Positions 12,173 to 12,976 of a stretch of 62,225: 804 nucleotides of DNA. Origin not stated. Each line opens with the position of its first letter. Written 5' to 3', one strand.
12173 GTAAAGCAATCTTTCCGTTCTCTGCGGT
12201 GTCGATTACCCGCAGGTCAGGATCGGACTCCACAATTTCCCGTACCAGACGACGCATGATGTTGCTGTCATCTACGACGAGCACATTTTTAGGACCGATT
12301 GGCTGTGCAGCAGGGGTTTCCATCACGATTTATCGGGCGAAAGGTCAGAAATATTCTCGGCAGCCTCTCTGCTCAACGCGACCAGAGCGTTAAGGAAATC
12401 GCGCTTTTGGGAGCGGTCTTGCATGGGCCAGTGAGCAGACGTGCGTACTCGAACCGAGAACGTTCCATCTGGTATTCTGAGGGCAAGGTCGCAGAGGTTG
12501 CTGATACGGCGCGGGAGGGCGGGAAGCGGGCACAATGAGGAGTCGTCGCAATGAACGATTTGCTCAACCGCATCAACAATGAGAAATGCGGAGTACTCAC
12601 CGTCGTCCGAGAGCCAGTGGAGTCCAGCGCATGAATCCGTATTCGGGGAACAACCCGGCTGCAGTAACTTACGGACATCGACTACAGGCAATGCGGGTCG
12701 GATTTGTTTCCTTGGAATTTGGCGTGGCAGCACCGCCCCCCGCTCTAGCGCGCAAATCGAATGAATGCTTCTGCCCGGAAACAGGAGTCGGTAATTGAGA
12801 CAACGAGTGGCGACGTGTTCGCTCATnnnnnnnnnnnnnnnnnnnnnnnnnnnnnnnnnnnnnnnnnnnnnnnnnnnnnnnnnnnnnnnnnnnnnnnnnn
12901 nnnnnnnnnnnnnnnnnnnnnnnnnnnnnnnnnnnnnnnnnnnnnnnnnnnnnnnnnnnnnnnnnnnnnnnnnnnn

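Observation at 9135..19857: Eight-gene Che-type operon whose only canonical response regulator is a nucleotide cyclase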

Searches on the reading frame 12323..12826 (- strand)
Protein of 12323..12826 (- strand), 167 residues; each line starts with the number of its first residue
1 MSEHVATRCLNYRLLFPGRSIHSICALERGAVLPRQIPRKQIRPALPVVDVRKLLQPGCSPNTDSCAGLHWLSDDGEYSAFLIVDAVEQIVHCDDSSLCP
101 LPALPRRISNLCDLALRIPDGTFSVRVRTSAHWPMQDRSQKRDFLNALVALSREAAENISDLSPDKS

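Call 3: search_protein_families(library=pfam, proteins=[window:12323-12826:-], max_evalue=0.01)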
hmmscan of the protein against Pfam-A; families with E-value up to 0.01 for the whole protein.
window:12323-12826:- (167 aa): 0 families

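Call 5: search_protein_families(library=pfam, proteins=[window:12323-12826:-], max_evalue=10)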
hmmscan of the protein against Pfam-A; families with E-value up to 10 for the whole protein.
window:12323-12826:- (167 aa): 1 family
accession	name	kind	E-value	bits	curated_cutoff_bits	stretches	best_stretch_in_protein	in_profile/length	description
PF01584.24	CheW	-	0.015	15.4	23.5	1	46-121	49-122/138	CheW-like domain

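Call 55: find_homologous_proteins(query=window:12323-12826:-, max_evalue=0.001)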
Query window:12323-12826:- (167 aa): 2 proteins with E <= 0.001 among 97 candidates.
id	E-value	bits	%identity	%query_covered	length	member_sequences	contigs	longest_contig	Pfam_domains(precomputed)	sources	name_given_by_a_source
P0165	1.3e-107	375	100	100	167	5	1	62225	-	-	-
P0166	2.0e-41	159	48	96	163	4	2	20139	PF01584.25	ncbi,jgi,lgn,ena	jgi:chemotaxis signal transduction protein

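Call 58: search_protein_families(library=pfam, alignment_id=A5, max_evalue=0.1)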
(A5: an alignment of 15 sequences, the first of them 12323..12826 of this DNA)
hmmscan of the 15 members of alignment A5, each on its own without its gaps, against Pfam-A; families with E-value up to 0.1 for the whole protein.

A. member 1, window:12323-12826:- (167 aa): 1 family
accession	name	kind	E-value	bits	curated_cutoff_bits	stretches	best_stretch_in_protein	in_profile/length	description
PF01584.24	CheW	-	0.015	15.4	23.5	1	46-121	49-122/138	CheW-like domain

B. families by the number of members that match (of 15 scanned): 2 families
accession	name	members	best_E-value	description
PF01584.24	CheW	8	1.1e-05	CheW-like domain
PF09609.15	Cas_GSU0054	1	0.021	CRISPR-associated protein, GSU0054 family (Cas_GSU0054)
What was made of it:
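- Checked: Eight of 15 Y orthologues hit Pfam CheW, best E 1.1e-5 (call 58).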

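Call 59: search_solved_structures(query=A5, max_evalue=1, show_alignments=1)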
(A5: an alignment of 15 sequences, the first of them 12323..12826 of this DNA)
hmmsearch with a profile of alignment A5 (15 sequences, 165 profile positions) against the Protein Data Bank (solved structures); distinct sequences matched with E-value up to 1: 16.
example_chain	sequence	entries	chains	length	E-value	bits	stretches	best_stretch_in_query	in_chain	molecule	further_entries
5cwd_A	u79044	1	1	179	0.0004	23.1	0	124-160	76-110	Designed helical repeat protein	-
7vge_E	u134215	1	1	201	0.023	17.4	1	58-105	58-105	Serine protease HTRA2, mitochondrial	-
7vge_D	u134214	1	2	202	0.023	17.3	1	58-105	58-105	Serine protease HTRA2, mitochondrial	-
7vge_A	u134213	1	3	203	0.023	17.3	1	58-105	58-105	Serine protease HTRA2, mitochondrial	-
5m3o_A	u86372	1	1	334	0.042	16.5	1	58-105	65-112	Serine protease HTRA2, mitochondrial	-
5to1_A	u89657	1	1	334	0.043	16.5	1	58-105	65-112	Serine protease HTRA2, mitochondrial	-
5wyn_A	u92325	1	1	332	0.044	16.4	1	58-105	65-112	Serine protease HTRA2, mitochondrial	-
5tny_A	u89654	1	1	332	0.045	16.4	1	58-105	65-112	Serine protease HTRA2, mitochondrial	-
8e2k_X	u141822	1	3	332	0.046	16.4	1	58-105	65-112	Serine protease HTRA2, mitochondrial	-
5m3n_A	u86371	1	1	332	0.046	16.4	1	58-105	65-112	Serine protease HTRA2, mitochondrial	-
1lcy_A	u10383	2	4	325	0.046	16.4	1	58-105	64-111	HtrA2 serine protease | Serine protease HTRA2, mitochondrial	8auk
5to0_A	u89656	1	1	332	0.046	16.4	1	58-105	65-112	Serine protease HTRA2, mitochondrial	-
5tnz_A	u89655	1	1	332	0.047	16.3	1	58-105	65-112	Serine protease HTRA2, mitochondrial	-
2qdl_A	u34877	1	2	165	0.051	16.2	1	40-122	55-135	Chemotaxis signal transduction protein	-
8c5v_E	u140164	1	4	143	0.27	13.9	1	39-107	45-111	Chemotaxis protein CheW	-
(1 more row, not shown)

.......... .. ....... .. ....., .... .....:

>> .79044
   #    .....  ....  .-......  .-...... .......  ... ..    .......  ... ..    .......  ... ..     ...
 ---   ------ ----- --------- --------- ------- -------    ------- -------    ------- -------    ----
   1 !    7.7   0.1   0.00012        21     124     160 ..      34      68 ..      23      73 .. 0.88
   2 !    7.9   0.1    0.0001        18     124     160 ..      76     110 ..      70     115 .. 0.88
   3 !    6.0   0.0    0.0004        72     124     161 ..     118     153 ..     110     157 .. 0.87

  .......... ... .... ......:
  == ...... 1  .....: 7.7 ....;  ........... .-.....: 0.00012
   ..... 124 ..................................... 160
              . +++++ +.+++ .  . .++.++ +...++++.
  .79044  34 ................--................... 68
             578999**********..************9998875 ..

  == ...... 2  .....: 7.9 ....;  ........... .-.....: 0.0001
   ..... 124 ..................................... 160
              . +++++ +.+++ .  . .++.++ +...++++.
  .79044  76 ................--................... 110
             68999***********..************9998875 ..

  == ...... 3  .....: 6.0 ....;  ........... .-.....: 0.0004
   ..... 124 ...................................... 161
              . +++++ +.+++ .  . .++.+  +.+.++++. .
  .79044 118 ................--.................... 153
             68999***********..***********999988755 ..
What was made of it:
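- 12323..12826 (-): Y, a 167-aa divergent CheW-like coupling protein. Weak CheW hits in PDB (call 59).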

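Call 68: predict_structure(alignment_id=A6)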
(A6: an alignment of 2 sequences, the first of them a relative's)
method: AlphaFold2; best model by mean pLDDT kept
length: 167 residues; sequences in the alignment: 2
mean_pLDDT: 38.0   pTM: 0.26
mean pLDDT of the five models: 38.0, 36.8, 35.1, 34.8, 28.8
residues with pLDDT >= 90: 0; 70-90: 0; 50-70: 19; < 50: 148
segments of 3 or more residues with pLDDT < 50: 1-129, 149-167
pLDDT, mean of each block of 10 residues (from residue 1): 34 37 34 36 35 35 32 33 27 28 42 45 46 55 53 39 35
secondary structure, 60 per line:
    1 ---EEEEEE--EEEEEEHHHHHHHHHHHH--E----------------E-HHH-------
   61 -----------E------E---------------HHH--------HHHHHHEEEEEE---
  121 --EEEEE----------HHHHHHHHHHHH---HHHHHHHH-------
elements in order: E4-9 E12-17 H18-29 H106-111 E112-117 E123-127 H138-149 H153-160
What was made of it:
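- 12323..12826 (-): The AF2 model was unusable (call 68).
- Tried and rejected: AlphaFold2 of Y, with the only two permitted sequences, gave pLDDT 38 and was unusable (call 68).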

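Call 77: search_protein_families(library=ncbifam, proteins=[window:12323-12826:-], max_evalue=0.001)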
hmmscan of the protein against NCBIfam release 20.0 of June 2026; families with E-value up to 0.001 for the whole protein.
window:12323-12826:- (167 aa): 0 families
